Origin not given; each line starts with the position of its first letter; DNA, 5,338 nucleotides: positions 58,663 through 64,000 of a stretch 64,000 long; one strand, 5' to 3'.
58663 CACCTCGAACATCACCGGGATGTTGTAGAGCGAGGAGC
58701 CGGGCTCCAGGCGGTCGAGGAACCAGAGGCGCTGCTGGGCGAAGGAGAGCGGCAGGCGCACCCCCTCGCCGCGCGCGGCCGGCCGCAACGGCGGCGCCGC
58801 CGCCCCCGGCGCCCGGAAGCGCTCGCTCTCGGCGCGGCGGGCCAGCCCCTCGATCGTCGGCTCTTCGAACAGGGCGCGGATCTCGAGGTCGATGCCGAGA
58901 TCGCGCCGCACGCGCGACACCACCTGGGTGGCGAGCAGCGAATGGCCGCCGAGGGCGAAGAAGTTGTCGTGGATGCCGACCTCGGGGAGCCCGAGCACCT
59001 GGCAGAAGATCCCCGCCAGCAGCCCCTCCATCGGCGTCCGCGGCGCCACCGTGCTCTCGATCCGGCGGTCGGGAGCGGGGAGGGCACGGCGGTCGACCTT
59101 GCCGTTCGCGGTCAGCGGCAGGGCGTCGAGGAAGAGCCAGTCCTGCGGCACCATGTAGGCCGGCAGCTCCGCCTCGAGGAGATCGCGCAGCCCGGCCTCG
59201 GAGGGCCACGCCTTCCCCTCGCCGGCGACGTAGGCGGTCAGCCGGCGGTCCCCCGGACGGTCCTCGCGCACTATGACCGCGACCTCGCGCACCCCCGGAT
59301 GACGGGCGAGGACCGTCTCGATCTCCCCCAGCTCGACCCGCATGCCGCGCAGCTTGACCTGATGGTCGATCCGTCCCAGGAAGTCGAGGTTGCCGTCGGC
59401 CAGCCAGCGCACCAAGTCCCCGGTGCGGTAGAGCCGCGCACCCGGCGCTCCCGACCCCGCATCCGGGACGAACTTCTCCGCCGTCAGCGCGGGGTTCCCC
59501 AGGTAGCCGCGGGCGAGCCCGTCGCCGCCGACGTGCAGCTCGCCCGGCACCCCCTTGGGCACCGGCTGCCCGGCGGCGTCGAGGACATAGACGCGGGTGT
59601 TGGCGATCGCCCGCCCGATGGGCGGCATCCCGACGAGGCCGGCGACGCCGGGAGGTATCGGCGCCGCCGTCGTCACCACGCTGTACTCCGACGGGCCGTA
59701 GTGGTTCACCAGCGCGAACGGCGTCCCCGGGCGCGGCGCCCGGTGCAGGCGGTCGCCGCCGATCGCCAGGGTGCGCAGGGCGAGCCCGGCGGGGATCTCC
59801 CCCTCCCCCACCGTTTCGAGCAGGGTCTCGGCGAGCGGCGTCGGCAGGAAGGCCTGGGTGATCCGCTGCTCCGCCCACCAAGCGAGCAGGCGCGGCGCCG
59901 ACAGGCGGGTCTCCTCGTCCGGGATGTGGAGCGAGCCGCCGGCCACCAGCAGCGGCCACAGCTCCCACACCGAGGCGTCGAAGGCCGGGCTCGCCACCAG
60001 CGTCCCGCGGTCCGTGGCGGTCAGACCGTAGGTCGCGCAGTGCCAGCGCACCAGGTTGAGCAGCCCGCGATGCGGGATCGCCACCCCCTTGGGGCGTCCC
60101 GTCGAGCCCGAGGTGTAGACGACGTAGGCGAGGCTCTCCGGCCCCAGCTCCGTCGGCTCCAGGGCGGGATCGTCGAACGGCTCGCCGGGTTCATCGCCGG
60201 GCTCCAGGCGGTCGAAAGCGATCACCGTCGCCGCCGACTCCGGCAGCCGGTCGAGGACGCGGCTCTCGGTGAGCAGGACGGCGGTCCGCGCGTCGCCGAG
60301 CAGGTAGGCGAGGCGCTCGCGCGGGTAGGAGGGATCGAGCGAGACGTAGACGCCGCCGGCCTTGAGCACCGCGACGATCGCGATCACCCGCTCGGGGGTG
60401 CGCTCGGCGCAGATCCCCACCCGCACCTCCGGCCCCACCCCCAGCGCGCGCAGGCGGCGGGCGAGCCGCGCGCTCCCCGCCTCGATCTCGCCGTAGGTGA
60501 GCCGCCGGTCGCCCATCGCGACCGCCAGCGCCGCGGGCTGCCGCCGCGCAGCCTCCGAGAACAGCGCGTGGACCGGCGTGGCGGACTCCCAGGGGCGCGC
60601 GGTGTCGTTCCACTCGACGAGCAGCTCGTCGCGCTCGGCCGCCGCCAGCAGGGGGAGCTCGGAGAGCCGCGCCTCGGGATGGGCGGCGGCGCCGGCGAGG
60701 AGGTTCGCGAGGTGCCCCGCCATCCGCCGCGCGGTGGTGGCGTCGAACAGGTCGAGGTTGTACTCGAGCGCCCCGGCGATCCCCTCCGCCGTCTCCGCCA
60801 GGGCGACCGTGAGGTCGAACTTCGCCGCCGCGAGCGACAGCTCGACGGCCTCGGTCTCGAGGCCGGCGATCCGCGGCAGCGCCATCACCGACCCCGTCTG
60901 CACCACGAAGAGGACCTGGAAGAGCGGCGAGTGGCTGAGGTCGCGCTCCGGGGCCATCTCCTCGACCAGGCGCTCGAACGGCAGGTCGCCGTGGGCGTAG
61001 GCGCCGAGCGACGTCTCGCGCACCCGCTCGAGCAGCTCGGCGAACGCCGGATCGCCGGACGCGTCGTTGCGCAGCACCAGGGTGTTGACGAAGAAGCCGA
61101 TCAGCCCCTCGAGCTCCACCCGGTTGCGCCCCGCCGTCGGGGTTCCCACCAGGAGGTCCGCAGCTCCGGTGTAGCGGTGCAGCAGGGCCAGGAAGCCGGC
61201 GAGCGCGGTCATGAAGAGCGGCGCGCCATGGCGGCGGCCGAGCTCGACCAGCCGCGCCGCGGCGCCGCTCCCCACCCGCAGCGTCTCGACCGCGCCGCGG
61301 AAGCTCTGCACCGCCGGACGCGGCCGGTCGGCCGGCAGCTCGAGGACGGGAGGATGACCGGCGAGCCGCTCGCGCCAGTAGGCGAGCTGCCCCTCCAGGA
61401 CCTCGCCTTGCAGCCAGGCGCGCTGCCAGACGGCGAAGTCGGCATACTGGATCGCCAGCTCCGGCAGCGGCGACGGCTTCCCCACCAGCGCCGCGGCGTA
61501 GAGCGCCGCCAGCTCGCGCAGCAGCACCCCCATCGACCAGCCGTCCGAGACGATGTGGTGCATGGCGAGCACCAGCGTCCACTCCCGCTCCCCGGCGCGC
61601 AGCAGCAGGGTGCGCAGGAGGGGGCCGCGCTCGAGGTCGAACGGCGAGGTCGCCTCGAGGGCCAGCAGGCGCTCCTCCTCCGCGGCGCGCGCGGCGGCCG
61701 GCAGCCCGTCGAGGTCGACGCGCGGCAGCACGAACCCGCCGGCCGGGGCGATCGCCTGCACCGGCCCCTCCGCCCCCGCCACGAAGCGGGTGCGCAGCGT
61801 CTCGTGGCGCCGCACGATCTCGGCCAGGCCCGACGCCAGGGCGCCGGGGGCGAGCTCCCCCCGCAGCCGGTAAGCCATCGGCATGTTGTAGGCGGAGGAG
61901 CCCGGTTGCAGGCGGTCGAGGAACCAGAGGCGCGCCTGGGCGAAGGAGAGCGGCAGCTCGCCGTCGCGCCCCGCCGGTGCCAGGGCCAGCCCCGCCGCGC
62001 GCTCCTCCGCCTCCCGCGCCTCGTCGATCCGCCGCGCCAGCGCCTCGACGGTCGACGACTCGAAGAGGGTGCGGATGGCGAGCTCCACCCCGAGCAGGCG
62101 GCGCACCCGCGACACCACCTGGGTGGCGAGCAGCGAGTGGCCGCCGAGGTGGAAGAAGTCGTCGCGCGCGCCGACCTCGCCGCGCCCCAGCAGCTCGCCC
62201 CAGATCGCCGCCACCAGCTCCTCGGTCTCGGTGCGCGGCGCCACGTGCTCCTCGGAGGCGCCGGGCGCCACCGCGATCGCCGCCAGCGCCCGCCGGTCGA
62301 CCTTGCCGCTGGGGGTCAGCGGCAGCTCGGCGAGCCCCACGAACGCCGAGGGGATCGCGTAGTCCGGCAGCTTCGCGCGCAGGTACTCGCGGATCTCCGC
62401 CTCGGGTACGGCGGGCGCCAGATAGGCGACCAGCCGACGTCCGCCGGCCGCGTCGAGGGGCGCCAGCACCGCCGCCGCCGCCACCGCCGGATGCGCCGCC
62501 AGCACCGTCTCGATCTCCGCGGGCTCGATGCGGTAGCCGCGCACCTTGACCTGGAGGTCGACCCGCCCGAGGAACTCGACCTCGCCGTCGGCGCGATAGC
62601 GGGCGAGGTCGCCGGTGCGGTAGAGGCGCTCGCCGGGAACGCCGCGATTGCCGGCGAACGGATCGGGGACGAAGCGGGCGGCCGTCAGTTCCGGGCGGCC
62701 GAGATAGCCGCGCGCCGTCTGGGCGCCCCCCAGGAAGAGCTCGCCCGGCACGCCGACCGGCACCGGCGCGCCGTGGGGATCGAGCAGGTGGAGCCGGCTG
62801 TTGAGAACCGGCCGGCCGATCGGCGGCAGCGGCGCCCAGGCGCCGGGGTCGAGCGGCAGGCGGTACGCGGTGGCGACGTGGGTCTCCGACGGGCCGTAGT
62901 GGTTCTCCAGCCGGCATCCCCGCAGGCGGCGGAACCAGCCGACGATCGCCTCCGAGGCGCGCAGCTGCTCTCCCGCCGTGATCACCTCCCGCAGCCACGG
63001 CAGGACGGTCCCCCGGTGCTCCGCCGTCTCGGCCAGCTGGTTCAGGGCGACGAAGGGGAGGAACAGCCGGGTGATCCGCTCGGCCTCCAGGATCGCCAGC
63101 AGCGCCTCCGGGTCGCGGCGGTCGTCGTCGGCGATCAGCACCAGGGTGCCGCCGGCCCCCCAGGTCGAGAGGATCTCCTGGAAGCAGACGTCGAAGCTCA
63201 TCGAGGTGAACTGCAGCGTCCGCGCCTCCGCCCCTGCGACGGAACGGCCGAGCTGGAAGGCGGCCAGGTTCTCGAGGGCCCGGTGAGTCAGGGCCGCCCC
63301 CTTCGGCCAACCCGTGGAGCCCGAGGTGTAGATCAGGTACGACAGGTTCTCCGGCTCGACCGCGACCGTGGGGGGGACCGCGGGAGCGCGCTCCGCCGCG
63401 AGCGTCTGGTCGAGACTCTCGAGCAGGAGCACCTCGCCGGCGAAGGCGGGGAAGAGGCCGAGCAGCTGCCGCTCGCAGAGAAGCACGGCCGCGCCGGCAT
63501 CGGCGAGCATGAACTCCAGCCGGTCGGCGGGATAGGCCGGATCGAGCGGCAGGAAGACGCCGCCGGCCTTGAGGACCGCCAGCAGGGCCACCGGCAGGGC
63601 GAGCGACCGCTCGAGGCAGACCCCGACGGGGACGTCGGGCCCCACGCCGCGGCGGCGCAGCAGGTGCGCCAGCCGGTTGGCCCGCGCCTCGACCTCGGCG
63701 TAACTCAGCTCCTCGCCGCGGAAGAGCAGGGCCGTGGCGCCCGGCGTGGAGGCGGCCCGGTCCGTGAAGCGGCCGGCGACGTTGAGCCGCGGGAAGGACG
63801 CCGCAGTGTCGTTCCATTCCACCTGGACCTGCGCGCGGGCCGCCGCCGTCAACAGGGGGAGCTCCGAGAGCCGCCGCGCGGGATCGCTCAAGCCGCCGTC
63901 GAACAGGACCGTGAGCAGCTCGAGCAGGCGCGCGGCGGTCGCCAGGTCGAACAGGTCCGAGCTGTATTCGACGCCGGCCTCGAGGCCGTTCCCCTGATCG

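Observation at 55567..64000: Near-identical Pro-type modules (i and i+2) within one NRPS gene: a recent internal module duplication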

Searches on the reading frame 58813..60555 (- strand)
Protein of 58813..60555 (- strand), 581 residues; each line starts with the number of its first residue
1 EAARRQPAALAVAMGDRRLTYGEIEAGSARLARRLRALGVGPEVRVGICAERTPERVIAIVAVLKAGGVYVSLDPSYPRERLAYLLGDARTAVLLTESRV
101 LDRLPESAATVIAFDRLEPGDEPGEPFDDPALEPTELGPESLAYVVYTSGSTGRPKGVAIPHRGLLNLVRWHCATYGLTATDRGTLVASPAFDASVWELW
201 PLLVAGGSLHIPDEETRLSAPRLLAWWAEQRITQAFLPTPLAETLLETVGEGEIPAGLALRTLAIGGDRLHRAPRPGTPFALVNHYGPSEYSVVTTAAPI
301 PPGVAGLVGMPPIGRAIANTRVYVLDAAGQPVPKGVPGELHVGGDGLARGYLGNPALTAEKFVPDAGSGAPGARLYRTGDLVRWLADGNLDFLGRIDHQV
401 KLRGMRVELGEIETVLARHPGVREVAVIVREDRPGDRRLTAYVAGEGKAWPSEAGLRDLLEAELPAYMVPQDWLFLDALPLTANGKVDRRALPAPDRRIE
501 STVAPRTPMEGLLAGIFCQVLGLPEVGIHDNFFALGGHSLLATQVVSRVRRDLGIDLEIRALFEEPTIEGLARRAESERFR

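Call 18: find_related_loci(query=window:58813-60555:-, collection=genome_contigs, flank=10000)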
Query window:58813-60555:- (581 aa) in genome_contigs; peptide patterns used: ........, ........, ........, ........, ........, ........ (x = any residue, [..] = any of these).
600 stretches matched a pattern (row limit reached: there are more); 564 encode a relative of the query (tblastn E <= 1e-3); the best 80 are kept; 80 distinct loci.
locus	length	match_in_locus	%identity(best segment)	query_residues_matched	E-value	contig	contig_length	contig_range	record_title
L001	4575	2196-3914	62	1-578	0e+0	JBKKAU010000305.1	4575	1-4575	MAG: Thermoanaerobaculia bacterium isolate swi_bin.312 S1Ck127_3317675_flag_1_multi_8.0000_len_4575, whole genome shotgu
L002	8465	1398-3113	54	1-579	1e-171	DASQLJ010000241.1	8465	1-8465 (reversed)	MAG TPA_asm: Longimicrobium sp. isolate SMAG_U11935 k141_3064537, whole genome shotgun sequence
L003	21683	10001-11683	51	7-572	2e-167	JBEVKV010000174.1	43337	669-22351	MAG: Pyrinomonadaceae bacterium isolate T4R1UO_autometa_bin_0001 T4R1UO_autometa_bin_0001_k133_8289960, whole genome sho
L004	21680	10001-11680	52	5-574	4e-167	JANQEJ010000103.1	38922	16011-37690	MAG: Planctomycetota bacterium isolate PL23a_bin.129 k99_477711, whole genome shotgun sequence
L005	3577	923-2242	62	1-446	3e-173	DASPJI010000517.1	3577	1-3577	MAG TPA_asm: Thermoanaerobaculia bacterium isolate SMAG_U12005 k141_379306, whole genome shotgun sequence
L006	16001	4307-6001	51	3-572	1e-166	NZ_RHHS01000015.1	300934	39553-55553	Brevibacillus gelatini strain DSM 100115 contig_15, whole genome shotgun sequence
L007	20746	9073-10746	53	19-571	5e-165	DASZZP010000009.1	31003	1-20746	MAG TPA_asm: Thermoanaerobaculia bacterium isolate SMAG_U6239 k141_163276, whole genome shotgun sequence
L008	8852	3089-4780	53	3-576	6e-165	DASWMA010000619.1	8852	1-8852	MAG TPA_asm: Longimicrobium sp. isolate SMAG_U3375 k141_94788, whole genome shotgun sequence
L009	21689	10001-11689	49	7-576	8e-163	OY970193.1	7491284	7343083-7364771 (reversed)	MAG: uncultured Acidobacteriota bacterium isolate MFD09206.bin.1.42 genome assembly, chromosome: 1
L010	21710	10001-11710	54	3-579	2e-162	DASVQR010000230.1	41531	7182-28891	MAG TPA_asm: Longimicrobiaceae bacterium isolate SMAG_U3213 k141_126516, whole genome shotgun sequence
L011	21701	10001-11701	51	3-573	2e-162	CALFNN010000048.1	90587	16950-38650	MAG TPA_asm: uncultured Opitutaceae bacterium isolate ERR1654122_bin.5_CONCOCT_v1.1_MAG genome assembly, contig: ERZ1505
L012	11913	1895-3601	49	1-572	1e-161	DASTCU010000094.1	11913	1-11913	MAG TPA_asm: Candidatus Sulfotelmatobacter sp. isolate SMAG_U801 k141_1195779, whole genome shotgun sequence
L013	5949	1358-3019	50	6-573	2e-162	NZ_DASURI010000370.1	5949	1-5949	MAG: Longimicrobium sp. isolate SMAG_U1703 k141_140324, whole genome shotgun sequence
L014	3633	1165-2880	50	7-573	8e-166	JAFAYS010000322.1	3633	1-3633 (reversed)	MAG: Chloroflexota bacterium isolate CP_BM_RX_R8_21 BM_RX_R8_k147_818917, whole genome shotgun sequence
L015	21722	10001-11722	48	5-577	6e-158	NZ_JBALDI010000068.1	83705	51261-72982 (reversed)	MAG: Nostoc sp. isolate P14318 bin 17 NODE_159_length_83705_cov_77.478412, whole genome shotgun sequence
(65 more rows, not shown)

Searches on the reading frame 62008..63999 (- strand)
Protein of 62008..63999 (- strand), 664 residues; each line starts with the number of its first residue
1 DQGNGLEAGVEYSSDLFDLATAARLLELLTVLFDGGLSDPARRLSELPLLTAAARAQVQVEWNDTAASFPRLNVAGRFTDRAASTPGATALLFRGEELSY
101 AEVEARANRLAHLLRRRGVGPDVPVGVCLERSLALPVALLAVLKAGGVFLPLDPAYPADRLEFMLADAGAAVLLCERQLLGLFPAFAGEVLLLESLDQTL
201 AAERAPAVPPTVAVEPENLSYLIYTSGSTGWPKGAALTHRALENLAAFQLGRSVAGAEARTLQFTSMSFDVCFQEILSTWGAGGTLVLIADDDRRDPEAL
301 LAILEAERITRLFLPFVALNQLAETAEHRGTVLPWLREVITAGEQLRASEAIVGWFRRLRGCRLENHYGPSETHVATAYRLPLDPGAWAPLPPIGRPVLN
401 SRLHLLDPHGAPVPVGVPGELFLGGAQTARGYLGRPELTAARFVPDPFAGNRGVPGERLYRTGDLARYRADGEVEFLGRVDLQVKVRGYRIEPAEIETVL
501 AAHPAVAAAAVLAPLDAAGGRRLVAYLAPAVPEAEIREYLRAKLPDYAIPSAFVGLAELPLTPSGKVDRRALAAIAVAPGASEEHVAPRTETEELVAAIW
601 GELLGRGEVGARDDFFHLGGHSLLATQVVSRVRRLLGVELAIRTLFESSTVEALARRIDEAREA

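Call 20: find_homologous_proteins(query=window:62008-63999:-, max_evalue=1e-80)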
Query window:62008-63999:- (664 aa): 7505 proteins with E <= 1e-80 among 8000 candidates; the best 120 are listed.
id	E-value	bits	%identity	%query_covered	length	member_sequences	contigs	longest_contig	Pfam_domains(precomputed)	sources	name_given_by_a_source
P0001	6.7e-243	826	62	100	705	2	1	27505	PF00668.26,PF00550.32,PF00501.35,PF13193.13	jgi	jgi:amino acid adenylation domain-containing protein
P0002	1.9e-231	789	60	99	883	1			PF00668.26,PF00550.32,PF00501.35,PF13193.13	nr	nr:amino acid adenylation domain-containing protein [Acidobacteriota bacterium]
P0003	2.6e-205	702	53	98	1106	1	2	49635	PF00668.26,PF00550.32,PF00501.35,PF13193.13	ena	-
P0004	1.2e-203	697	47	75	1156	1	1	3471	PF00668.26,PF00550.32,PF00501.35,PF13193.13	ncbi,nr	ncbi:MAG TPA: amino acid adenylation domain-containing protein, partial [Pyrinomonadaceae bacterium]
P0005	1.4e-203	696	53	98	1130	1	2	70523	PF00668.26,PF00550.32,PF00501.35,PF13193.13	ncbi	-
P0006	2.2e-203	696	53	98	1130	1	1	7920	PF00668.26,PF00550.32,PF00501.35,PF13193.13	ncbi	-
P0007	7.5e-203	694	53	99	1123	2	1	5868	PF00668.26,PF00550.32,PF00501.35,PF13193.13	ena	-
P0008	3.5e-201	689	49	99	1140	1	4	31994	PF00668.26,PF00550.32,PF00501.35,PF13193.13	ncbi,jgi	jgi:amino acid adenylation domain-containing protein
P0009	1.4e-200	687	51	91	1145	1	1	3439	PF00668.26,PF00550.32,PF00501.35,PF13193.13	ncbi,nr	ncbi:MAG TPA: amino acid adenylation domain-containing protein, partial [Longimicrobiaceae bacterium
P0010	5.8e-200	685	63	81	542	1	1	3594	PF00550.32,PF00501.35,PF13193.13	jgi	-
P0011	7.0e-200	684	55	98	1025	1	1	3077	PF00668.26,PF00550.32,PF00501.35,PF13193.13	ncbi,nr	ncbi:MAG TPA: amino acid adenylation domain-containing protein, partial [Pyrinomonadaceae bacterium]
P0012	7.4e-199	681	63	79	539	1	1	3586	PF00550.32,PF00501.35,PF13193.13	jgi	jgi:amino acid adenylation domain-containing protein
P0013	1.2e-198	680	52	100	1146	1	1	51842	PF00668.26,PF00550.32,PF00501.35,PF13193.13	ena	-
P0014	1.9e-198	680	52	99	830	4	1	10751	PF00668.26,PF00550.32,PF00501.35,PF13193.13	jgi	-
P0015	4.6e-197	675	51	99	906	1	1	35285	PF00668.26,PF00550.32,PF00501.35,PF13193.13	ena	-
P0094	4.6e-187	642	48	100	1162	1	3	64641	PF00668.26,PF00550.32,PF18563.7,PF00501.35,PF13193.13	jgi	jgi:amino acid adenylation domain-containing protein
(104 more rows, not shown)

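Call 22: find_encoding_contigs(protein=P0001, flank=10000, max_places=4)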
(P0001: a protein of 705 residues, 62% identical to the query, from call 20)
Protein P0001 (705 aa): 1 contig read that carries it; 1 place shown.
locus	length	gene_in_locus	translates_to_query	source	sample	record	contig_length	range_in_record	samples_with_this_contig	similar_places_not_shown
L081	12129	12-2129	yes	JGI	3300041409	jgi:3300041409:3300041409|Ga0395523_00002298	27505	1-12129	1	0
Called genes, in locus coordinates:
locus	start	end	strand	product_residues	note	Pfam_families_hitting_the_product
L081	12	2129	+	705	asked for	PF00668:Condensation (weak), PF00501:AMP-binding, PF13193:AMP-binding_C, PF00550:PP-binding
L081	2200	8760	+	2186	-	PF00668:Condensation, PF00501:AMP-binding, PF13193:AMP-binding_C, PF00550:PP-binding, PF00668:Condensation, PF00501:AMP-binding, PF13193:AMP-binding_C, PF00550:PP-binding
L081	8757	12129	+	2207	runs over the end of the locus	PF00668:Condensation, PF00501:AMP-binding, PF13193:AMP-binding_C, PF00550:PP-binding, PF00668:Condensation, PF00501:AMP-binding, PF13193:AMP-binding_C, PF00550:PP-binding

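Call 23: find_encoding_contigs(protein=P0012, flank=10000, max_places=4)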
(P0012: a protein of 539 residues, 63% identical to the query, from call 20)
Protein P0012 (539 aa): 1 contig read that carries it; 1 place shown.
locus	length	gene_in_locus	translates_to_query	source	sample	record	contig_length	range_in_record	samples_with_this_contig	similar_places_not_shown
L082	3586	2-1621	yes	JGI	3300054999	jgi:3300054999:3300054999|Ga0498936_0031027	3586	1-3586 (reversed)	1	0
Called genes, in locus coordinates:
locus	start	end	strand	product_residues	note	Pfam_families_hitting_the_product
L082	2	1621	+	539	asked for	PF00501:AMP-binding, PF13193:AMP-binding_C, PF00550:PP-binding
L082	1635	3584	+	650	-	?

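Call 48: search_protein_representatives(protein=window:62008-63999:-)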
Query: 664 residues. Proteins with E-value up to 0.001 (for the whole library): 281337; up to 1e-10: 193367; up to 1e-30: 113153. The best 150 are listed.
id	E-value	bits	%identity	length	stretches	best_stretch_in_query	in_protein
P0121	0.0e+00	3046.1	45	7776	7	3-662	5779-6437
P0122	0.0e+00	2874.3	46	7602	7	4-664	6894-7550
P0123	0.0e+00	2847.4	44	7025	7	4-662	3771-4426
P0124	0.0e+00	2763.4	48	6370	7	10-661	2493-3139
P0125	0.0e+00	2650.2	45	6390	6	6-661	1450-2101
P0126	0.0e+00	2610.4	42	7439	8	5-661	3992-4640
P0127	0.0e+00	2608.8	45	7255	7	3-662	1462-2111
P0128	0.0e+00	2606.4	45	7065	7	4-660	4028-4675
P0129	0.0e+00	2573.0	51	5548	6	3-661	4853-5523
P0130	0.0e+00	2572.3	48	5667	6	4-660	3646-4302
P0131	0.0e+00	2558.5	43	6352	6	3-659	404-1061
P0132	0.0e+00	2555.6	45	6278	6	2-660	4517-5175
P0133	0.0e+00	2549.2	41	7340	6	4-658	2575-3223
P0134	0.0e+00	2547.0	43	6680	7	56-662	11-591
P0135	0.0e+00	2541.7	41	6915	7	2-660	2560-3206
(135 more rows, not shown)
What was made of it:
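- The all-library search was dominated by giant synthetases (call 48).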
